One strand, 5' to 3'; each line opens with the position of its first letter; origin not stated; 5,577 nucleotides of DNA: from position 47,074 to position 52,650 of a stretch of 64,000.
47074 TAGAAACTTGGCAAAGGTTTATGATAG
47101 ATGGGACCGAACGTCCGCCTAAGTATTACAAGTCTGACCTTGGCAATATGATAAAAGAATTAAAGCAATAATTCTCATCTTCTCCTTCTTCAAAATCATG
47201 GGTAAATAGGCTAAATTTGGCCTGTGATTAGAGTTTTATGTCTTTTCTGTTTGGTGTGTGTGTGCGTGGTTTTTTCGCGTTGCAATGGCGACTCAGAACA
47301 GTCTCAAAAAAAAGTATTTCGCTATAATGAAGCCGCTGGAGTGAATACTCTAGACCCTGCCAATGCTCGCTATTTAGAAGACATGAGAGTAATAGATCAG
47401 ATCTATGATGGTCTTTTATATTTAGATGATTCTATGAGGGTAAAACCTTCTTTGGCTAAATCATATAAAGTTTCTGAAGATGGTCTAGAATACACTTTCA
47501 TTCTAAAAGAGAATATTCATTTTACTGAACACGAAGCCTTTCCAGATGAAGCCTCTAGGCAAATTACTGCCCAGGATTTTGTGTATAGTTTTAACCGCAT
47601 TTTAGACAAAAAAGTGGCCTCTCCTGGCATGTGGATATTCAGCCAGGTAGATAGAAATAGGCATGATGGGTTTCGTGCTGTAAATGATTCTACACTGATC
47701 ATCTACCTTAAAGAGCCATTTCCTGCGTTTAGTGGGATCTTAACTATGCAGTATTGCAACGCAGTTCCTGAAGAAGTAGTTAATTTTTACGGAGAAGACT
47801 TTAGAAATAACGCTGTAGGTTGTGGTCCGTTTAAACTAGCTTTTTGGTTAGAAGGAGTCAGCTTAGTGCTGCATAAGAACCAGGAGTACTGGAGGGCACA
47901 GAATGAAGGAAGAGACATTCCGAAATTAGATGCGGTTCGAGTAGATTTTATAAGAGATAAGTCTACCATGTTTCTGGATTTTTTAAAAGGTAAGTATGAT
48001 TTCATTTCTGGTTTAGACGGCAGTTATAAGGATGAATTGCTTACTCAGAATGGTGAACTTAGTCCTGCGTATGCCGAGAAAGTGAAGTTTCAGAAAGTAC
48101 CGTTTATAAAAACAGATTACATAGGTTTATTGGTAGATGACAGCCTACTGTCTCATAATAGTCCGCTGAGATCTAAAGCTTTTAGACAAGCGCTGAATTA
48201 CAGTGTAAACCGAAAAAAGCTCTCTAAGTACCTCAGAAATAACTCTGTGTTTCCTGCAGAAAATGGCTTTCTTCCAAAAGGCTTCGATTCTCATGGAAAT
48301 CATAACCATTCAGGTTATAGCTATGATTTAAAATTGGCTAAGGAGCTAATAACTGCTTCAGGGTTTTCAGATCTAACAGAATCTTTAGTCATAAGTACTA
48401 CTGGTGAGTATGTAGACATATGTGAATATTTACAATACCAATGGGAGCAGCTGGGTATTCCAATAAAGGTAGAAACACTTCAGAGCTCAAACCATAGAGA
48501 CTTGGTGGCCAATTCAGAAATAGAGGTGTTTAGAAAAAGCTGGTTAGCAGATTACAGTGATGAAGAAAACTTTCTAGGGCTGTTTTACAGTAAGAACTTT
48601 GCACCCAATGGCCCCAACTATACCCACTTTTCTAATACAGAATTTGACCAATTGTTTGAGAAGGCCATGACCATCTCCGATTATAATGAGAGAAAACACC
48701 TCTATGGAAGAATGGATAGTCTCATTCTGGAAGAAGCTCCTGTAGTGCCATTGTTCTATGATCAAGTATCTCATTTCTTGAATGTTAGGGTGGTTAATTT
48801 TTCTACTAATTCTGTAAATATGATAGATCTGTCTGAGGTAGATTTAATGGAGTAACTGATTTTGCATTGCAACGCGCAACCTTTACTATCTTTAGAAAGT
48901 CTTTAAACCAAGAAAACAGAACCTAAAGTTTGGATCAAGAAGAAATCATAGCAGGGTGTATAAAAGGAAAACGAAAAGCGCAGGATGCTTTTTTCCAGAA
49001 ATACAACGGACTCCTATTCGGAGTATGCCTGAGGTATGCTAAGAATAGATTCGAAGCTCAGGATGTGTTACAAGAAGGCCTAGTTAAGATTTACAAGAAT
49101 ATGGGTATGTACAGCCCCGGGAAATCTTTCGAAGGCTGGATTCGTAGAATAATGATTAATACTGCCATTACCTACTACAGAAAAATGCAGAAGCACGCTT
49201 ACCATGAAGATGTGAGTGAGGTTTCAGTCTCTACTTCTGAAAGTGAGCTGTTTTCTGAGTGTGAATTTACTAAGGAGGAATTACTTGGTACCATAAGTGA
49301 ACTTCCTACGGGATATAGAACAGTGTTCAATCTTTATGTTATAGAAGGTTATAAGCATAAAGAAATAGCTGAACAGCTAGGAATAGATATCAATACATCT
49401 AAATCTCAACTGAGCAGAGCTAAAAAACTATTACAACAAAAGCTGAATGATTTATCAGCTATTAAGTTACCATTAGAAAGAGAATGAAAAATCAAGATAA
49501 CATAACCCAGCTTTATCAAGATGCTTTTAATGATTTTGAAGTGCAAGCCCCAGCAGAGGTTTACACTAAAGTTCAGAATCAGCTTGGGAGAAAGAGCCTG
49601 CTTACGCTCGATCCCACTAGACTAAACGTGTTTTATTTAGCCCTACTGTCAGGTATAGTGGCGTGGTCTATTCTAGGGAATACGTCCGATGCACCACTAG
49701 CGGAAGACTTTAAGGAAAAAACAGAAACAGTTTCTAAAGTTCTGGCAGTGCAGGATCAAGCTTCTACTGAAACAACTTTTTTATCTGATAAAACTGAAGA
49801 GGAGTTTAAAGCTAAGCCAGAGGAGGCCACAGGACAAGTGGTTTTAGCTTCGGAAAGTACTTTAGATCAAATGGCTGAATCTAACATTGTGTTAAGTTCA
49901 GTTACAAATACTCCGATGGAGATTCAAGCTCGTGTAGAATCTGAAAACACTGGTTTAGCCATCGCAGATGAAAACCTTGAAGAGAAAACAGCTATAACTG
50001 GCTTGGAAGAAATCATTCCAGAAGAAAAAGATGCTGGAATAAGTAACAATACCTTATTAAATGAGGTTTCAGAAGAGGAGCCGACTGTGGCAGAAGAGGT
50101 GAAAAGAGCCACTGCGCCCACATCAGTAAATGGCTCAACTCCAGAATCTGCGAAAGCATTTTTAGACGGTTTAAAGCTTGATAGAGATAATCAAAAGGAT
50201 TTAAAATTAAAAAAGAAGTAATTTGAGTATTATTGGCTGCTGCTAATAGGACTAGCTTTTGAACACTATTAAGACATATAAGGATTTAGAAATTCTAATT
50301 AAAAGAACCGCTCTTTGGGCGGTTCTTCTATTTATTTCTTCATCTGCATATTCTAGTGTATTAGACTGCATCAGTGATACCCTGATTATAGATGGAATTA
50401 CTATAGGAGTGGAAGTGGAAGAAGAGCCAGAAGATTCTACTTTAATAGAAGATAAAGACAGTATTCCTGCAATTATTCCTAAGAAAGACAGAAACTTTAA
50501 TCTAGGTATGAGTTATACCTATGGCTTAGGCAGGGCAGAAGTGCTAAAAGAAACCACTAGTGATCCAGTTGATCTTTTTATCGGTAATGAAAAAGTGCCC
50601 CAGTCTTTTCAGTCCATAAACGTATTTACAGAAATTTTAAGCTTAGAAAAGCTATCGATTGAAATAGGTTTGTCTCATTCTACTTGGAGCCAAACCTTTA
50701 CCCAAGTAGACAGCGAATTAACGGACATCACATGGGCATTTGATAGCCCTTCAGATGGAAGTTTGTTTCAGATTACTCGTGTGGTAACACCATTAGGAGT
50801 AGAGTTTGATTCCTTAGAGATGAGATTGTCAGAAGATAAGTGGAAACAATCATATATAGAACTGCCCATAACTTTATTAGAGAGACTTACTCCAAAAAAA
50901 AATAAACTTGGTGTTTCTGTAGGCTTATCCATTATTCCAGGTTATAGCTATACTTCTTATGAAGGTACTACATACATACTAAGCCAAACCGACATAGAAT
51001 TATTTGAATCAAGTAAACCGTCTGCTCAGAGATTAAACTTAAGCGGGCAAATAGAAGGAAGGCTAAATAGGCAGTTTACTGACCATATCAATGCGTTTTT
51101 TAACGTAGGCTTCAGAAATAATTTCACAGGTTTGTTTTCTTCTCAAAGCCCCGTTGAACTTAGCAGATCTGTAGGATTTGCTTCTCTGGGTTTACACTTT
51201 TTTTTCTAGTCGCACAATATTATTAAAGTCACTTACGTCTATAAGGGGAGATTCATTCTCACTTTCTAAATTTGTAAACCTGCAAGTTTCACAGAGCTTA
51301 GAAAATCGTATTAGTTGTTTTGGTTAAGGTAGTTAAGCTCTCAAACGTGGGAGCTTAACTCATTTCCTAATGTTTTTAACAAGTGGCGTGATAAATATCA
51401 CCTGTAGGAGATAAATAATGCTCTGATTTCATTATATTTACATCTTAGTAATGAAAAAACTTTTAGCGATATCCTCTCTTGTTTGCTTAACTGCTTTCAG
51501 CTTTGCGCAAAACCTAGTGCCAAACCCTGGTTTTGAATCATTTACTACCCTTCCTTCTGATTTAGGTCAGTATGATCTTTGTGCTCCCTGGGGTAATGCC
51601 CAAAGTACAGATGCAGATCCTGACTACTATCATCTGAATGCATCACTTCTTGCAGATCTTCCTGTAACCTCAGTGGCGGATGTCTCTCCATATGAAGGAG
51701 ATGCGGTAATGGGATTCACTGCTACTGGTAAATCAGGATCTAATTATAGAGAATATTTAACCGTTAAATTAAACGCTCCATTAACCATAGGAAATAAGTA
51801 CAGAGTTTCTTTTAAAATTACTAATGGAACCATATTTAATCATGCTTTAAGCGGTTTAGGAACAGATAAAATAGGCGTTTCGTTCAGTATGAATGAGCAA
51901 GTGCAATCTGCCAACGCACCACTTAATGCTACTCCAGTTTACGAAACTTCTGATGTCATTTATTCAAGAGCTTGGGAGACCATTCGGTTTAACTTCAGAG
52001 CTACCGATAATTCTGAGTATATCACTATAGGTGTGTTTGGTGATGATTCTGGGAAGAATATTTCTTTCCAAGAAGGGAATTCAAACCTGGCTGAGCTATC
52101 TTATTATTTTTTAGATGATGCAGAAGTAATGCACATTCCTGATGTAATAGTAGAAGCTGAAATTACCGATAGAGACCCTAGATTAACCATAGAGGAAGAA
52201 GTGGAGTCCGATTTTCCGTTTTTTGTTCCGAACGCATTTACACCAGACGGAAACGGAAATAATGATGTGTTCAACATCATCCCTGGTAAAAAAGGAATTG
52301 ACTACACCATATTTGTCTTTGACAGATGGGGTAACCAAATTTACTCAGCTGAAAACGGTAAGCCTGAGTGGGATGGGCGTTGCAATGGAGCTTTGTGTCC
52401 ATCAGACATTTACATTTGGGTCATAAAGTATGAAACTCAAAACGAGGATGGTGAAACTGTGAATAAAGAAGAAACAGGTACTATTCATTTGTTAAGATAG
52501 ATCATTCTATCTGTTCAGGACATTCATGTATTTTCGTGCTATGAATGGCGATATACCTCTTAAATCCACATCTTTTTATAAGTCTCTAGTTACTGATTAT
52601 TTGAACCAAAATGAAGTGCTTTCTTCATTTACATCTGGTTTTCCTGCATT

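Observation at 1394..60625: Hugely over-represented DNA word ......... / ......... (half of palindrome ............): 26 loci in 64 kb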

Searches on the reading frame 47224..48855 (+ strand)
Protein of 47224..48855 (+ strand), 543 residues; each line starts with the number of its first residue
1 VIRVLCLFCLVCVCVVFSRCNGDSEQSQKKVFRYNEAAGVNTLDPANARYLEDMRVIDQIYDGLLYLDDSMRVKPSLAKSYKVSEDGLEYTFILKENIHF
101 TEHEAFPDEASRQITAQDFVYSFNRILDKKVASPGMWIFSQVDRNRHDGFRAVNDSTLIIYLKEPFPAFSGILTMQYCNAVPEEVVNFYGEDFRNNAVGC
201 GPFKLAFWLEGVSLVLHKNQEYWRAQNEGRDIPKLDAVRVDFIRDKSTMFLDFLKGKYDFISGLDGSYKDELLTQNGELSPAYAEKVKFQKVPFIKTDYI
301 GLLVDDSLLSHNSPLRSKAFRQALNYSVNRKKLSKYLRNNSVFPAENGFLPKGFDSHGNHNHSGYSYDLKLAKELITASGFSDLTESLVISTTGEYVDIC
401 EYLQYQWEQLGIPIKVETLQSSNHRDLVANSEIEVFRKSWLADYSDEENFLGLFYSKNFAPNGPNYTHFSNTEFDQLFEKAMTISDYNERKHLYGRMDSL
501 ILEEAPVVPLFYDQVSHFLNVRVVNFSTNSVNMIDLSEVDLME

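Call 5: search_protein_families(library=ncbifam, proteins=[window:47224-48855:+])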
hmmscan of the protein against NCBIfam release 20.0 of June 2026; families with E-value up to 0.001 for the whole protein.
window:47224-48855:+ (543 aa): 11 families
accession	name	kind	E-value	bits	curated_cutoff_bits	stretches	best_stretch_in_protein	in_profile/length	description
NF011942.0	PRK15413.1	equivalog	5.1e-40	137.6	594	1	38-515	36-485/512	glutathione ABC transporter substrate-binding protein GsiB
TIGR02294.1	nickel_nikA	equivalog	3.7e-34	118.1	393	1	36-517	12-477/501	nickel ABC transporter substrate-binding protein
NF045467.1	Opp4A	equivalog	6e-34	117.2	650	1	42-536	48-551/556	oligopeptide ABC transporter substrate-binding protein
NF011684.0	PRK15104.1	equivalog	7.2e-33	114.1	947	2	25-226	34-240/543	oligopeptide ABC transporter substrate-binding protein OppA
NF011689.0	PRK15109.1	equivalog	7.4e-32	110.7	560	1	8-512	12-509/547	ABC transporter substrate-binding protein SapA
NF007287.0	PRK09755.1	equivalog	1.7e-29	103.1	1098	2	9-227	11-236/535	ABC transporter substrate-binding protein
NF043070.1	DppA_dipep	equivalog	9.7e-28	97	1005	2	312-523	301-516/535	dipeptide ABC transporter periplasmic-binding protein DppA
NF047575.1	opine_bind_CntA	exception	1.6e-26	93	800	1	6-515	8-507/535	staphylopine-dependent metal ABC transporter substrate-binding lipoprotein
NF045468.1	Opp5A_nikA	equivalog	3.6e-25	88.4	600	1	21-530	9-476/488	nickel ABC transporter substrate-binding protein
TIGR04028.1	SBP_KPN_01854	hypoth_equivalog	6.2e-18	64.6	468.5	1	34-532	4-499/509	TIGR04028 family ABC transporter substrate-binding protein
NF043077.1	MMSYN1_0169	equivalog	4e-13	48.7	650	1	28-142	36-150/896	oligopeptide ABC transporter substrate-binding protein OppA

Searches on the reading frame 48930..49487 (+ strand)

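Call 23: search_protein_families(library=pfam, proteins=[window:48930-49487:+])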
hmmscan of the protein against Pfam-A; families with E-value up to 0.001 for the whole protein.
window:48930-49487:+ (185 aa): 2 families
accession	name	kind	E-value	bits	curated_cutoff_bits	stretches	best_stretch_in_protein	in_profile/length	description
PF08281.18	Sigma70_r4_2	-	2.1e-17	62.9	25.7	1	116-168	2-54/54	Sigma-70, region 4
PF04542.20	Sigma70_r2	-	4.2e-15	55.7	24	1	22-87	2-69/71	Sigma-70 region 2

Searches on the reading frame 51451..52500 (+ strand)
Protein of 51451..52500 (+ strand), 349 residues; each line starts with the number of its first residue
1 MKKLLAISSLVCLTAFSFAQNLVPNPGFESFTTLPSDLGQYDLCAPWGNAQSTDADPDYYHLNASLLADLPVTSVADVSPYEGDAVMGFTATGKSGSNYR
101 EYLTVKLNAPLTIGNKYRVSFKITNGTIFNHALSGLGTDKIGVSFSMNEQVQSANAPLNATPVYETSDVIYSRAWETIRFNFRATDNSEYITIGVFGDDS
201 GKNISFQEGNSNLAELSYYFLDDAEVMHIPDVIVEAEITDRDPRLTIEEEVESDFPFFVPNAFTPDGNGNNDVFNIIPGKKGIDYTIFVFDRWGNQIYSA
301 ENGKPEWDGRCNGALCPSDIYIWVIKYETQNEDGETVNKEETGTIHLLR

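Call 23: search_protein_families(library=pfam, proteins=[window:51451-52500:+])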
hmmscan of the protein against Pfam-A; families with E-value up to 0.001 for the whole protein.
window:51451-52500:+ (349 aa): 1 family
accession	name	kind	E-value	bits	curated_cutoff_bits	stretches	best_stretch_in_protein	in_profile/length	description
PF13585.12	CHU_C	-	4.1e-16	59.3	27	1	259-332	3-77/86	CHU_C Type IX secretion signal domain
